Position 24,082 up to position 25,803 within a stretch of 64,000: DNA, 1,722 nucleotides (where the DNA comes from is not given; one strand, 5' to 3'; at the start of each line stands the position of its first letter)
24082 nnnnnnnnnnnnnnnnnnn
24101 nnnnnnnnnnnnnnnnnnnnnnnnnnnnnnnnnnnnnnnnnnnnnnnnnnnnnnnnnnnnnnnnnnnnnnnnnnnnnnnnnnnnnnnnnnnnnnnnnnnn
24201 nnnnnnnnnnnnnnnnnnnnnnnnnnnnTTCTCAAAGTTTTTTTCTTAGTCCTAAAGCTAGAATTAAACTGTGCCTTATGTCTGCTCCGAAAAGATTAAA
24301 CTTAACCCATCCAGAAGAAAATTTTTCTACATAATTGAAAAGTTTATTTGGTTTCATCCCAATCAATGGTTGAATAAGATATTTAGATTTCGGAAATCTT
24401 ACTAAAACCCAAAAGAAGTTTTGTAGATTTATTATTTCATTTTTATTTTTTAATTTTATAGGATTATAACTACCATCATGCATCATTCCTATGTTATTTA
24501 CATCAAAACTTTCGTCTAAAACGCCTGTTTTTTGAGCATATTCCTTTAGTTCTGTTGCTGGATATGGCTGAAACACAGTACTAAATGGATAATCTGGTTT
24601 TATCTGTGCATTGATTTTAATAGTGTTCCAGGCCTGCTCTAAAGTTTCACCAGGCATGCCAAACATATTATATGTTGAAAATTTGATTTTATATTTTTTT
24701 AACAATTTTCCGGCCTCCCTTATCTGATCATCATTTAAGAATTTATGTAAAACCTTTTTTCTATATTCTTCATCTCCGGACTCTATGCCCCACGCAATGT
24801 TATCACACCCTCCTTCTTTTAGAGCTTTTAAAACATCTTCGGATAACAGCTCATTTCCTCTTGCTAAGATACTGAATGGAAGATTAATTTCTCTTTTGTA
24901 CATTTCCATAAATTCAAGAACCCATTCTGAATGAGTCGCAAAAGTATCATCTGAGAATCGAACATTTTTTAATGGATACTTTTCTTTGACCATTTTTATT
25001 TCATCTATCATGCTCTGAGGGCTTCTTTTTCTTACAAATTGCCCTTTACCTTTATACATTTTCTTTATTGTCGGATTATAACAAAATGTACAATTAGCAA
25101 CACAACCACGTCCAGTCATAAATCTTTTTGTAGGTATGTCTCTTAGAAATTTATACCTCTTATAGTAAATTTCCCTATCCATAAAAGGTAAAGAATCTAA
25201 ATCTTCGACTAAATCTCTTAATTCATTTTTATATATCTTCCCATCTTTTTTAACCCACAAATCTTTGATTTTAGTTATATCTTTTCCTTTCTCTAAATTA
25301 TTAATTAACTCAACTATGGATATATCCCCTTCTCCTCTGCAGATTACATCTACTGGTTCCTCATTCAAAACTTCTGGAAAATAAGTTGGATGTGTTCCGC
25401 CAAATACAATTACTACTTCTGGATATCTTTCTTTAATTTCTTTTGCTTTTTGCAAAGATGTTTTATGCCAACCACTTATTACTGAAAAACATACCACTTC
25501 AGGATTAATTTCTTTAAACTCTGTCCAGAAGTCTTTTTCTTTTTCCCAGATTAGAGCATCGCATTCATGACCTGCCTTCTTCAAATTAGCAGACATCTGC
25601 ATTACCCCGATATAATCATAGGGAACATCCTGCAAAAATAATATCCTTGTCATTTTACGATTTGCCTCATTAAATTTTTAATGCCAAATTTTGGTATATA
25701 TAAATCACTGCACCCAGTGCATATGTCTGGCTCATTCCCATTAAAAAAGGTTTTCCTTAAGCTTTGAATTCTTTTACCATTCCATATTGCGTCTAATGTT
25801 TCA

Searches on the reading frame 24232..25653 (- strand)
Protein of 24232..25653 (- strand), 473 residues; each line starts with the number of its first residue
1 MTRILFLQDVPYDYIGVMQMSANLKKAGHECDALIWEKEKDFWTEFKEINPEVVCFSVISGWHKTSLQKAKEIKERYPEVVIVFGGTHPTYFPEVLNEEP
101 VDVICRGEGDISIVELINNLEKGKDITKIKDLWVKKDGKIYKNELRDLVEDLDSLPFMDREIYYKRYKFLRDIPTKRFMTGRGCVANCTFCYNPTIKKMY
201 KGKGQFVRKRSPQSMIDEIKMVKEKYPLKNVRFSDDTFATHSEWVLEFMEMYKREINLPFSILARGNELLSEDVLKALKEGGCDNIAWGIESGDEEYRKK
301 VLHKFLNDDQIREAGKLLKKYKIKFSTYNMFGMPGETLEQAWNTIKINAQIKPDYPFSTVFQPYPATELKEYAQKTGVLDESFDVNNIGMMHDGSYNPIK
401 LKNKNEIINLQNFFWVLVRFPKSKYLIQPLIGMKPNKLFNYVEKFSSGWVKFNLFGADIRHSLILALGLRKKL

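Call 16: search_protein_families(library=pfam, proteins=[window:24232-25653:-], max_evalue=0.001)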
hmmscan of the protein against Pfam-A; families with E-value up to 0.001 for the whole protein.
window:24232-25653:- (473 aa): 2 families
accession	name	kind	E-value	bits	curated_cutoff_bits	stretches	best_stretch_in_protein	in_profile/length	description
PF04055.27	Radical_SAM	-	2.5e-27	96.5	29.5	1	180-346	3-164/166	Radical SAM superfamily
PF02310.24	B12-binding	-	3.6e-13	49.8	32.1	1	15-116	15-120/121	B12 binding domain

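Call 31: search_solved_structures(query=window:24232-25653:-, max_evalue=0.001)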
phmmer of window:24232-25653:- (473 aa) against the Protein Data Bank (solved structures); distinct sequences matched with E-value up to 0.001: 4.
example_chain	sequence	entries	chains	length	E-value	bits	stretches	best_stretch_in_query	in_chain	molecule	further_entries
6fd2_B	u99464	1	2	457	2.4e-12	49.7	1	202-384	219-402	Putative apramycin biosynthetic oxidoreductase 4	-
9ccb_A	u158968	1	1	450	4.2e-09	38.9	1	93-373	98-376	Radical SAM core domain-containing protein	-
7kdx_A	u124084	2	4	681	8.3e-08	34.7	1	49-192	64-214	Methyltransferase TokK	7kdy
9n1b_A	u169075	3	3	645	1.2e-05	27.5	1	72-193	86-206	Radical SAM protein | Radical SAM enzyme CysS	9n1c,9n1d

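Call 62: search_protein_families(library=ncbifam, proteins=[window:24232-25653:-], max_evalue=1e-12)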
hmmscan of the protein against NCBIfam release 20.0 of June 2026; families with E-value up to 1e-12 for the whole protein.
window:24232-25653:- (473 aa): 14 families
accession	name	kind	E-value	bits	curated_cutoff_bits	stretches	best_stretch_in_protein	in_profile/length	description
TIGR03471.1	HpnJ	equivalog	2.4e-47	161.9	577.6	1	64-390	82-406/472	hopanoid biosynthesis associated radical SAM protein HpnJ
TIGR02026.1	BchE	equivalog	1.2e-37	130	481.35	1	16-376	24-390/497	magnesium-protoporphyrin IX monomethyl ester anaerobic oxidative cyclase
NF038361.1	rSAM_Sden_1168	equivalog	1.4e-29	103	575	1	39-377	129-477/560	Sden_1168 family B12-binding radical SAM P-methyltransferase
TIGR04072.2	rSAM_ladder_B12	equivalog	1.7e-28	99.5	360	1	15-383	19-382/443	lipid biosynthesis B12-binding/radical SAM protein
TIGR04479.1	bcpD_PhpK_rSAM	subfamily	1.1e-26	93.4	600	1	15-355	73-413/504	PhpK family radical SAM P-methyltransferase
NF050148.1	rSAM_ApyD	equivalog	1.6e-26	92.9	750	1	49-349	73-364/645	RiPP biosynthesis radical SAM protein ApyD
TIGR04367.1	HpnR_B12_rSAM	equivalog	6.6e-25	87.6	650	1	15-371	23-371/490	hopanoid C-3 methylase HpnR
TIGR03975.1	rSAM_ocin_1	subfamily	9.5e-25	87.1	281.85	1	43-337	121-416/606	RiPP maturation radical SAM C-methyltransferase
TIGR04014.1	B12_SAM_MJ_0865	equivalog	1e-24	87.2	360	1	12-404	10-384/434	methyl-coenzyme M reductase glutamine C-methyltransferase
TIGR04190.1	B12_SAM_Ta0216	equivalog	1e-21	77.2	500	1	44-350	73-393/554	TIGR04190 family B12-binding domain/radical SAM domain protein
TIGR04385.1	B12_rSAM_cofa1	equivalog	7.4e-21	74.9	450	1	15-346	21-359/438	B12 lower ligand biosynthesis radical SAM protein BzaD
TIGR04013.1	B12_SAM_MJ_1487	hypoth_equivalog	2.3e-20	72.8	251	1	43-233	35-202/382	TIGR04013 family B12-binding domain/radical SAM domain-containing protein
NF033712.0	B12_rSAM_KedN5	subfamily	3.8e-19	68.4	700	1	46-339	58-358/624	KedN5 family methylcobalamin-dependent radical SAM C-methyltransferase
NF033070.1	rSAM_AprD4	equivalog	6.2e-14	51.7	500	1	150-383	168-400/456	AprD4 family radical SAM diol-dehydratase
